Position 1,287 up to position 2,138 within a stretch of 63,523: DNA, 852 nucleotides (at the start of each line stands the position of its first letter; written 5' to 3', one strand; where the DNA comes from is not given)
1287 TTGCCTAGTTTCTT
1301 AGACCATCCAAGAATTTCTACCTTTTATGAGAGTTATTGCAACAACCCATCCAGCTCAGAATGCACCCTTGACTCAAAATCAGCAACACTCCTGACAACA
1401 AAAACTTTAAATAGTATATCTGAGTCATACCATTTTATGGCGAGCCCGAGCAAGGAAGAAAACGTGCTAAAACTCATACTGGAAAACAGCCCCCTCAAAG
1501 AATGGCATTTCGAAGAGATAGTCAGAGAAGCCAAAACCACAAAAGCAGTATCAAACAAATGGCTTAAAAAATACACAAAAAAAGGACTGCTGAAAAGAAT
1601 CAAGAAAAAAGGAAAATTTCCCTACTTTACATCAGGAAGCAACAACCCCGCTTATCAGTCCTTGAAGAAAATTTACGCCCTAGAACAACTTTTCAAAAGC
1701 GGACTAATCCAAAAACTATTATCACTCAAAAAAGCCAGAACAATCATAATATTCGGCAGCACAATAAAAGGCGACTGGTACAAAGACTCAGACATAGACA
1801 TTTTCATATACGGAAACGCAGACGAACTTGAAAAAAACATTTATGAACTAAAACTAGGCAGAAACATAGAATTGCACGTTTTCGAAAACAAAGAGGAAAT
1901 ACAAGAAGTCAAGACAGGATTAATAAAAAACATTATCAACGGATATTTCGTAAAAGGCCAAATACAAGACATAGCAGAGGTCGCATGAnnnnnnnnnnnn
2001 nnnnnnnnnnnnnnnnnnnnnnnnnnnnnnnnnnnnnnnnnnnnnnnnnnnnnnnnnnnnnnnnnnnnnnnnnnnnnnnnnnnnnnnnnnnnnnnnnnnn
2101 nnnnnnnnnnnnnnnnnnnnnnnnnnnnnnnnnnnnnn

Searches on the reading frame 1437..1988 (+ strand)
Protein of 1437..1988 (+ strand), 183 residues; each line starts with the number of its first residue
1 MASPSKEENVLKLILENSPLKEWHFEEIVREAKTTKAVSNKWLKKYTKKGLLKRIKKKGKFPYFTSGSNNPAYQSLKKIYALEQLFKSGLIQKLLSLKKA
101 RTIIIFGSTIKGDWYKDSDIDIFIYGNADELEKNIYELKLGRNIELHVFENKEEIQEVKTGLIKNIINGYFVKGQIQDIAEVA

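Call 39: search_protein_families(library=pfam, proteins=[window:1437-1988:+], max_evalue=0.001)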
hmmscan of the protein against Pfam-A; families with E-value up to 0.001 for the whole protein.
window:1437-1988:+ (183 aa): 2 families
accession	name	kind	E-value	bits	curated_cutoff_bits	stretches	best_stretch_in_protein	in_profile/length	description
PF01909.29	NTP_transf_2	-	3e-10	40.8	21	1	90-165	4-85/93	Nucleotidyltransferase domain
PF18765.7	Polbeta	-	3.8e-09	37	26.9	1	92-157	4-68/93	Polymerase beta, Nucleotidyltransferase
